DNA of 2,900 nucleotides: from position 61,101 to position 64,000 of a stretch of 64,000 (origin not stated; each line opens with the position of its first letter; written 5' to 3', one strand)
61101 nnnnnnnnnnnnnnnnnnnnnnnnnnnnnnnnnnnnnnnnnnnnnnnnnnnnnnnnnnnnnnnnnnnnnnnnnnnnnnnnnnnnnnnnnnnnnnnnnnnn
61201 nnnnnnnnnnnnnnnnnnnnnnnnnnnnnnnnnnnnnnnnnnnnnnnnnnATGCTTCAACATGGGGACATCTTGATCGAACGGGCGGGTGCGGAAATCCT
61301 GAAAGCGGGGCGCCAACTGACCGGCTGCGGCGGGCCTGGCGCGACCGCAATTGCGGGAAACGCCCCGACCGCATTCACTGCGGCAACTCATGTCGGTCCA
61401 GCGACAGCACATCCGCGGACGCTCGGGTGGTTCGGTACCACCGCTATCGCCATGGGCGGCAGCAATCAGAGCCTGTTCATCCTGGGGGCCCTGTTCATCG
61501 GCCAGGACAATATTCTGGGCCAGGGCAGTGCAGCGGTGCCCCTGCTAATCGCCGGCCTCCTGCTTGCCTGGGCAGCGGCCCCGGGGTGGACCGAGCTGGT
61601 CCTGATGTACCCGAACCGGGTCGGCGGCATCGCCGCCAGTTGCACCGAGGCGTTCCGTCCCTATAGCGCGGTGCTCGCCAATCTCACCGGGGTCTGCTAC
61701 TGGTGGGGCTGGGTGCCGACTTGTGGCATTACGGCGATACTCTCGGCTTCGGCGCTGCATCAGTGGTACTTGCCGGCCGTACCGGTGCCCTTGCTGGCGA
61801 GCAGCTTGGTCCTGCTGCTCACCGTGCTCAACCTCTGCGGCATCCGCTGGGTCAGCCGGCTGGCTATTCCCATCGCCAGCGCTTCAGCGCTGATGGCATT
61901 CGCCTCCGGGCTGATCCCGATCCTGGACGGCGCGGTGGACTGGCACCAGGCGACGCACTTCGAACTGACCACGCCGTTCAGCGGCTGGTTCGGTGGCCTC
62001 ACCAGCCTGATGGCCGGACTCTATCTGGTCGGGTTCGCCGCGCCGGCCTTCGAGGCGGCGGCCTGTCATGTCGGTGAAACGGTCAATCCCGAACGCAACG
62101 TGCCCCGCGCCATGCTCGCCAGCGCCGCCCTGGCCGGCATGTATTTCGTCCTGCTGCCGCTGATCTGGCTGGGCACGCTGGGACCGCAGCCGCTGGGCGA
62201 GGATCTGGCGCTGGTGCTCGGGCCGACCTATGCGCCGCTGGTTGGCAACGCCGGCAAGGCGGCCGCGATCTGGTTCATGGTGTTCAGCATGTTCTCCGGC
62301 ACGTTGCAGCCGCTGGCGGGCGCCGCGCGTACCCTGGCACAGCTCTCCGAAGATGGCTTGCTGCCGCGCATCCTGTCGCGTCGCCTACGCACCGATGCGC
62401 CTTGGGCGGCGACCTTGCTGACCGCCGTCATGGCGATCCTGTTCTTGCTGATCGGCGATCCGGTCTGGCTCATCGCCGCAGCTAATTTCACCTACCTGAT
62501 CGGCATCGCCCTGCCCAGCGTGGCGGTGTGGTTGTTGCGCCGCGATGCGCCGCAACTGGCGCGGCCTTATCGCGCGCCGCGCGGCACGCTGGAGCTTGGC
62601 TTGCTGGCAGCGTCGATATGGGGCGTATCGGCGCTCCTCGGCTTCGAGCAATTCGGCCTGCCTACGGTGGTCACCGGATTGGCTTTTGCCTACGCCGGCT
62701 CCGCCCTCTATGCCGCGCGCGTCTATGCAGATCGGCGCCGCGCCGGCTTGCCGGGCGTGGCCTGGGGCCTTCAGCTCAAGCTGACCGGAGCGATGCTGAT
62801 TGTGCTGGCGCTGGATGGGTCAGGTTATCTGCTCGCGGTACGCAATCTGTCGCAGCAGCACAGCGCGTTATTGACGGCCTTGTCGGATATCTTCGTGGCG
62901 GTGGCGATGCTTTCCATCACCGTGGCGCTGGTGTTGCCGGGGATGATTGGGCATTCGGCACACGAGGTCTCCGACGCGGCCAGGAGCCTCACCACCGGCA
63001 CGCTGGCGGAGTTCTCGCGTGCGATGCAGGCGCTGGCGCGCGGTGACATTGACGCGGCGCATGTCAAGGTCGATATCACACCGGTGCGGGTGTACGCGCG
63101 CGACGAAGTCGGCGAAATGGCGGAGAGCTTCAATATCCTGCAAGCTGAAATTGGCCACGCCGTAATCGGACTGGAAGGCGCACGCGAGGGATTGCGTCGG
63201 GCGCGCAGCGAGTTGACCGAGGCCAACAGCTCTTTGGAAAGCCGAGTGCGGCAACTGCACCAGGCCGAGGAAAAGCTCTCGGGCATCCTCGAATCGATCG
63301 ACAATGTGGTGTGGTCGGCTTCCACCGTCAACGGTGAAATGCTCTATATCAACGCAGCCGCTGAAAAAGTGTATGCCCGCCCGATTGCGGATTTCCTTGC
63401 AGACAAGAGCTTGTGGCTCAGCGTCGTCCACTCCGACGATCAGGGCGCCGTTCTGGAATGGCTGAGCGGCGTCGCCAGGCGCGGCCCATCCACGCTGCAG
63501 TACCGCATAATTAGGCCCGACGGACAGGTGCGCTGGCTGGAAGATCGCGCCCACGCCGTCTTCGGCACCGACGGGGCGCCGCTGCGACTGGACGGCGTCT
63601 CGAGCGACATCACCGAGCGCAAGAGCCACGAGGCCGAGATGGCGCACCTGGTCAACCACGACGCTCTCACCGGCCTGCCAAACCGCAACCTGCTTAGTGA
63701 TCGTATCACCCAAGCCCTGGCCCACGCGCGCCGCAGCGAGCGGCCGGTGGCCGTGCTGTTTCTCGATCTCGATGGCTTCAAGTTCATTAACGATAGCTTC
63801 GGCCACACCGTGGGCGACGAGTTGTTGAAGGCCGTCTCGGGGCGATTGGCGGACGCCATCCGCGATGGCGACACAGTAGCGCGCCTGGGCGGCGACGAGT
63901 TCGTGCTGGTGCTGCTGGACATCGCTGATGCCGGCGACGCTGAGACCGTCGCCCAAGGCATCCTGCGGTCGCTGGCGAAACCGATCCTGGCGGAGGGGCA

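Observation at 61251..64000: Amino-acid permease fused to HAMP-PAS-GGDEF: a transporter-sensor for c-di-GMP signalling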

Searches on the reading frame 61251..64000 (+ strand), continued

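Call 7: find_related_loci(query=window:61251-64000:+, collection=genome_contigs, flank=10000)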
Query window:61251-64000:+ (916 aa) in genome_contigs; peptide patterns used: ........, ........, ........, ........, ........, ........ (x = any residue, [..] = any of these).
597 stretches matched a pattern (row limit reached: there are more); 457 encode a relative of the query (tblastn E <= 1e-3); the best 80 are kept; 80 distinct loci.
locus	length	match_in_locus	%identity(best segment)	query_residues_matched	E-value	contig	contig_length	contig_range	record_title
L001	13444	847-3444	77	50-916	0e+0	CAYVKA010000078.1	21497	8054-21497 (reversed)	MAG TPA_asm: uncultured Nevskia sp. isolate SRP272529_co2_286 genome assembly, contig: NODE_3941_length_21497_cov_11.428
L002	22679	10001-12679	72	8-902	0e+0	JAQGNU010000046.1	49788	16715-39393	MAG: Nevskia sp. isolate RYN_595 scaffold_2174599, whole genome shotgun sequence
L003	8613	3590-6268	70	43-915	0e+0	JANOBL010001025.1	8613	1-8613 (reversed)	MAG: Betaproteobacteria bacterium isolate VAR_18_metabat_113 VAR_18_k141_872147, whole genome shotgun sequence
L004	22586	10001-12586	71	51-912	0e+0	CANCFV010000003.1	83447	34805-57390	MAG: Burkholderiales bacterium isolate JR-MC-A-240519-37 genome assembly, contig: JR-MC-A-240519-C70, whole genome shotg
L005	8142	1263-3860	70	51-916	0e+0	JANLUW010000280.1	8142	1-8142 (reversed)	MAG: Rhizobacter sp. isolate OTE_21_metabat_33_sub OTE_21_k141_2974182, whole genome shotgun sequence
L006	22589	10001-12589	69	53-916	0e+0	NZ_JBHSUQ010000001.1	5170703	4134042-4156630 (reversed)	Undibacterium arcticum strain KCTC 42986 contig_1_pilon, whole genome shotgun sequence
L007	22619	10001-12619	71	44-916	0e+0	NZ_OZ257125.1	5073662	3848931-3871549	MAG: Hydrocarboniphaga sp. isolate a03693ab-7b64-4014-8609-59c65ea6d85f chromosome 1, complete sequence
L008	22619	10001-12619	71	44-916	0e+0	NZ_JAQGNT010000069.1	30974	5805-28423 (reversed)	MAG: Hydrocarboniphaga sp. isolate RYN_594 scaffold_1385047, whole genome shotgun sequence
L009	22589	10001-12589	66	53-916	0e+0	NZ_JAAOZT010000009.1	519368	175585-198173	Glaciimonas immobilis strain DSM 23240 contig_9, whole genome shotgun sequence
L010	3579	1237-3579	72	54-834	0e+0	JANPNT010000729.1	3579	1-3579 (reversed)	MAG: Burkholderiales bacterium isolate VAR_87_metabat_229_sub VAR_87_k141_3727244, whole genome shotgun sequence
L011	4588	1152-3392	62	53-792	0e+0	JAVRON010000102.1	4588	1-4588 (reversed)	MAG: Acidobacteriota bacterium isolate BP_26 scaffold_3661066, whole genome shotgun sequence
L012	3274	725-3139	59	26-823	0e+0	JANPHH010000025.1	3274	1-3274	MAG: Chthoniobacter sp. isolate VAR_69_metabat_164 VAR_69_k141_2561178, whole genome shotgun sequence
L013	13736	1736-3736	68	37-700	0e+0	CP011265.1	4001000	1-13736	Verrucomicrobia bacterium IMCC26134, complete genome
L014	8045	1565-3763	61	50-791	0e+0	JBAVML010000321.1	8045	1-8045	MAG: Chthoniobacteraceae bacterium isolate MFD03081_ilm_asm_bin4 k127_58316, whole genome shotgun sequence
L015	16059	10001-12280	59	54-823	0e+0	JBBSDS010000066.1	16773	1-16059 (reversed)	MAG: Chthoniobacterales bacterium isolate LS1_sbin.21 LS1_sbin.21_K_629284_L_16773_cov_9.0000, whole genome shotgun sequ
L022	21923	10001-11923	68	29-672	0e+0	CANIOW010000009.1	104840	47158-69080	MAG: Gammaproteobacteria bacterium isolate RH-14apr17-513 genome assembly, contig: RH-14apr17-C381-p1, whole genome shot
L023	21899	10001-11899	69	39-669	0e+0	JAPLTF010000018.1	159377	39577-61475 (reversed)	MAG: Verrucomicrobia bacterium isolate LacPavin_0818_WC55_MAG_61_14 LacPavin_0818_WC55_scaffold_28490, whole genome shot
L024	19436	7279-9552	59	54-797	0e+0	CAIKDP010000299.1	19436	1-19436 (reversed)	MAG: Akkermansiaceae bacterium isolate LJ-7-9m_bin-1240 genome assembly, contig: bin-1240:299/469, whole genome shotgun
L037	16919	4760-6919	60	27-749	0e+0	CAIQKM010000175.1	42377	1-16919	MAG: uncultured Verrucomicrobia subdivision 3 bacterium isolate AM-2014-D2_bin-264 genome assembly, contig: bin-264:175/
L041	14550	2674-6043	67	51-794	0e+0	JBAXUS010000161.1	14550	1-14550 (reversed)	MAG: Planctomycetota bacterium isolate ELA667 MAG667_161, whole genome shotgun sequence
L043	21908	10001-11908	67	50-684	0e+0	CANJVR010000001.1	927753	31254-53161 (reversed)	MAG: Opitutae bacterium isolate RH-23may17-76 genome assembly, contig: RH-23may17-C4, whole genome shotgun sequence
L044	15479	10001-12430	54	46-856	0e+0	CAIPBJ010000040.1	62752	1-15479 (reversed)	MAG: uncultured Methylophilaceae bacterium isolate AM-lipid-02-D1_bin-0045 genome assembly, contig: bin-0045:040/143, wh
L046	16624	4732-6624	66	54-684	0e+0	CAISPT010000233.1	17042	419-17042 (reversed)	MAG: uncultured Opitutaceae bacterium isolate AM-lipid-02-D3_bin-1065 genome assembly, contig: bin-1065:233/376, whole g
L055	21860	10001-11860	67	50-669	0e+0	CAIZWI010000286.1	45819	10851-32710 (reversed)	MAG: uncultured Verrucomicrobia subdivision 3 bacterium isolate I-3_bin-103 genome assembly, contig: bin-103:286/467, wh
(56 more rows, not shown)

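Call 10: find_encoding_contigs(protein=P0001, flank=10000, max_places=3)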
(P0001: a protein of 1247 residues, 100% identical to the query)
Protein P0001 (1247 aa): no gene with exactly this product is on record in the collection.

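Call 11: search_protein_families(library=pfam, proteins=[P0001], max_evalue=0.01)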
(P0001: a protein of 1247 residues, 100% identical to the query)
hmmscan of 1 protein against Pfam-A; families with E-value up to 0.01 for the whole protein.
P0001 (1247 aa): 7 families
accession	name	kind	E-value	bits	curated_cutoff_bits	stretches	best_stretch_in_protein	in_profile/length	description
PF00563.25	EAL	-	3.8e-77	259.3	31.3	1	979-1212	3-235/236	EAL domain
PF00990.26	GGDEF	-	5.1e-51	173.1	23.8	1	802-957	2-160/161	Diguanylate cyclase, GGDEF domain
PF00324.27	AA_permease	-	3e-17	62.9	24.6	1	81-407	15-353/470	Amino acid permease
PF08447.18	PAS_3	-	5.3e-13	49.5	25.6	1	698-783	2-88/89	PAS fold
PF00672.30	HAMP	-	1.6e-06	28.7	25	1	584-634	9-51/53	HAMP domain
PF00989.32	PAS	-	5.6e-06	26.8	22.6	1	675-777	2-103/113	PAS fold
PF08448.16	PAS_4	-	0.0002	22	23.1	1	694-791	14-109/110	PAS fold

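Call 24: search_protein_families(library=pfam, alignment_id=A1, max_evalue=0.00001)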
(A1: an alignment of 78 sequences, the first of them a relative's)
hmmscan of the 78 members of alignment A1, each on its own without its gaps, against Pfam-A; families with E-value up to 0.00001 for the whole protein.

A. member 1, L001:2617-4425:+ (603 aa): 6 families
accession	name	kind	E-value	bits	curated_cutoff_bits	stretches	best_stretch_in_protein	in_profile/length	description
PF00563.25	EAL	-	2.5e-77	259.9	31.3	1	338-572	2-235/236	EAL domain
PF00990.26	GGDEF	-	1.6e-50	171.4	23.8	1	162-317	1-160/161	Diguanylate cyclase, GGDEF domain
PF08447.18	PAS_3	-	7.6e-17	61.8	25.6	1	59-145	2-89/89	PAS fold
PF08448.16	PAS_4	-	6.6e-07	30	23.1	1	42-152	2-109/110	PAS fold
PF13426.13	PAS_9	-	2.6e-06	28.1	27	0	51-150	6-103/103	PAS domain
PF00989.32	PAS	-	4.3e-06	27.2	22.6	0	36-148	2-113/113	PAS fold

B. families by the number of members that match (of 78 scanned): 19 families
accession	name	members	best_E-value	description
PF02518.31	HATPase_c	47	3e-33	Histidine kinase-, DNA gyrase B-, and HSP90-like ATPase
PF00512.31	HisKA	39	2e-24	His Kinase A (phospho-acceptor) domain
PF00072.30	Response_reg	36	8.7e-47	Response regulator receiver domain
PF08447.18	PAS_3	30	5.7e-25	PAS fold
PF00989.32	PAS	28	4.1e-19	PAS fold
PF00990.26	GGDEF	26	5.1e-53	Diguanylate cyclase, GGDEF domain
PF08448.16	PAS_4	25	2.5e-17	PAS fold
PF00563.25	EAL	24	2.3e-82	EAL domain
PF13426.13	PAS_9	21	2.4e-23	PAS domain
PF07568.18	HisKA_2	8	9.1e-29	Histidine kinase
PF07536.20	HWE_HK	8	5.3e-08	HWE histidine kinase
PF01590.32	GAF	6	3.2e-18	GAF domain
PF01627.28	Hpt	6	2.3e-15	Hpt domain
PF13492.12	GAF_3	6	1.1e-12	GAF domain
PF13581.12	HATPase_c_2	6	4e-09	Histidine kinase-like ATPase domain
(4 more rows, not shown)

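Call 40: search_protein_families(library=pfam, proteins=[L022:13159-13731:-, L043:12538-14547:+, L046:7247-9301:+, L041:5270-7186:+, L044:8857-9897:+, L013:5164-6708:+, L055:9008-9958:+, L024:5665-7059:+, L037:2994-4418:+, L023:13136-13498:+], max_evalue=0.0001)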
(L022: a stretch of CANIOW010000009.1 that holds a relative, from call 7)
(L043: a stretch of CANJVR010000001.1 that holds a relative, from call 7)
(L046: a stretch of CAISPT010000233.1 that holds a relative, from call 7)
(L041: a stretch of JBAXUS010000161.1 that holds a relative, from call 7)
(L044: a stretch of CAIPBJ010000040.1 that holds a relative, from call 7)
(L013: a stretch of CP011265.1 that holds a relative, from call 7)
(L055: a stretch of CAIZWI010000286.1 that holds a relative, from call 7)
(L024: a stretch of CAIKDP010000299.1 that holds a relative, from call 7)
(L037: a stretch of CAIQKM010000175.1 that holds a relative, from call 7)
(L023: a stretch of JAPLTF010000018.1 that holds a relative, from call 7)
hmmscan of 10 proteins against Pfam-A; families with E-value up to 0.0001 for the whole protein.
L022:13159-13731:- (190 aa): 1 family
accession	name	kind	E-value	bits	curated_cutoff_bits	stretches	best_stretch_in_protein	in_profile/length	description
PF00072.30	Response_reg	-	1e-23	84.1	30.2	1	60-182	2-110/111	Response regulator receiver domain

L043:12538-14547:+ (669 aa): 6 families
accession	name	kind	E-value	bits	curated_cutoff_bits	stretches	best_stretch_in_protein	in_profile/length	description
PF00072.30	Response_reg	-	2.4e-43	147.2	30.2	2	547-658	1-110/111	Response regulator receiver domain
PF02518.31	HATPase_c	-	2.3e-23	83.2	26.4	1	404-525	2-110/111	Histidine kinase-, DNA gyrase B-, and HSP90-like ATPase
PF08448.16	PAS_4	-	6.7e-10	39.6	23.1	1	179-284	4-109/110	PAS fold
PF00989.32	PAS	-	1.3e-09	38.5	22.6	1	176-276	7-109/113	PAS fold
PF00512.31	HisKA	-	3.3e-06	27.5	26.9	1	300-357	3-61/66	His Kinase A (phospho-acceptor) domain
PF13426.13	PAS_9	-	1.7e-05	25.5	27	1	181-282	2-103/103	PAS domain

L046:7247-9301:+ (684 aa): 8 families
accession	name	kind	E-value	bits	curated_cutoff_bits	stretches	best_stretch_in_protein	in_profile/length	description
PF00072.30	Response_reg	-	3.5e-40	137.1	30.2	2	549-659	1-109/111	Response regulator receiver domain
PF02518.31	HATPase_c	-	2.1e-23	83.3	26.4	1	405-526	1-109/111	Histidine kinase-, DNA gyrase B-, and HSP90-like ATPase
PF00989.32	PAS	-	8.6e-10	39.1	22.6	1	178-281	7-112/113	PAS fold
PF13426.13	PAS_9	-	3.1e-09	37.5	27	1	183-284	2-103/103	PAS domain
PF08448.16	PAS_4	-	3.1e-08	34.2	23.1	1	181-287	4-110/110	PAS fold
PF00512.31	HisKA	-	1.7e-06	28.4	26.9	1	302-360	3-62/66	His Kinase A (phospho-acceptor) domain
PF08447.18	PAS_3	-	1.3e-05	25.8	25.6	1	195-278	2-88/89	PAS fold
PF10090.15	HPTransfase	-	2.2e-05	24.6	22.9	1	412-482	34-104/123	Histidine phosphotransferase C-terminal domain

L041:5270-7186:+ (638 aa): 6 families
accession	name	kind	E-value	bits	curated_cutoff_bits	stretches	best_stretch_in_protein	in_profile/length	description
PF00072.30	Response_reg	-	1.1e-42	145.2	30.2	2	520-632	1-111/111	Response regulator receiver domain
PF02518.31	HATPase_c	-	1.2e-20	74.4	26.4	1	377-497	2-109/111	Histidine kinase-, DNA gyrase B-, and HSP90-like ATPase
PF08447.18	PAS_3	-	2.2e-19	69.9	25.6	1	162-248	2-89/89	PAS fold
PF00989.32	PAS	-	7.9e-08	32.7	22.6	1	138-251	1-113/113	PAS fold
PF00512.31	HisKA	-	4.3e-06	27.1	26.9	1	273-332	5-63/66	His Kinase A (phospho-acceptor) domain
PF13188.13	PAS_8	-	2.1e-05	24.7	21.8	1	138-199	1-58/65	PAS domain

L044:8857-9897:+ (346 aa): 3 families
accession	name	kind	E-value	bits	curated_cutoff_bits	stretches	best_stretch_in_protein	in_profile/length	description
PF13487.12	HD_5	-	6.1e-34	117.6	27.2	1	158-322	4-169/170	HD domain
PF00072.30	Response_reg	-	3.4e-28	98.5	30.2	1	3-116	1-111/111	Response regulator receiver domain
PF01966.28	HD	-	1.8e-18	67.4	22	1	171-291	4-115/116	HD domain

L013:5164-6708:+ (514 aa): 2 families
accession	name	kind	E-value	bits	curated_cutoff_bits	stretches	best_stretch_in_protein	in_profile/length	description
PF07228.17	SpoIIE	-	1e-50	172.8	25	1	321-510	2-190/192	Stage II sporulation protein E (SpoIIE)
PF00027.35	cNMP_binding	-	3.3e-17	62.7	27.5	1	87-166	2-81/89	Cyclic nucleotide-binding domain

L055:9008-9958:+ (316 aa): 1 family
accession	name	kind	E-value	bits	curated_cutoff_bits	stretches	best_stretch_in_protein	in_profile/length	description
PF02272.25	DHHA1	-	2.3e-07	31.6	25.9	1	209-288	12-100/102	DHHA1 domain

L024:5665-7059:+ (464 aa): 2 families
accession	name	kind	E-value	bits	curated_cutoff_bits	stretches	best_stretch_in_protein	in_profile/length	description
PF02687.27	FtsX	-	7.7e-10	39.3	25.5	1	342-454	3-118/120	FtsX-like permease C-terminal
PF12704.14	MacB_PCD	-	7.3e-08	33.4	27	1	97-306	1-205/207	MacB-like periplasmic core domain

L037:2994-4418:+ (474 aa): 1 family
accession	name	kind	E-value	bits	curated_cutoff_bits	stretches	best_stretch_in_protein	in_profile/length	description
PF04966.18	OprB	-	5.3e-58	197.6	22.9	1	101-474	8-372/372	Carbohydrate-selective porin, OprB family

L023:13136-13498:+ (120 aa): 6 families
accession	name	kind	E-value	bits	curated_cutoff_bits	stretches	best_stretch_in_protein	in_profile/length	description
PF00085.26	Thioredoxin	-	8.5e-27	93.6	23.5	1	36-116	19-99/103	Thioredoxin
PF13098.12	Thioredoxin_2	-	9.6e-11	42.4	27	1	35-117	5-103/104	Thioredoxin-like domain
PF13905.12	Thioredoxin_8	-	5.9e-09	36.6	27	1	35-78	1-46/94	Thioredoxin-like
PF14595.12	Thioredoxin_9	-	1.6e-06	28.5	25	1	43-111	49-119/129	Thioredoxin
PF00578.27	AhpC-TSA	-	4e-05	24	26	1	34-111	24-103/124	AhpC/TSA family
PF13192.12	Thioredoxin_3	-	6e-05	23.4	24.8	0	47-113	10-70/76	Thioredoxin domain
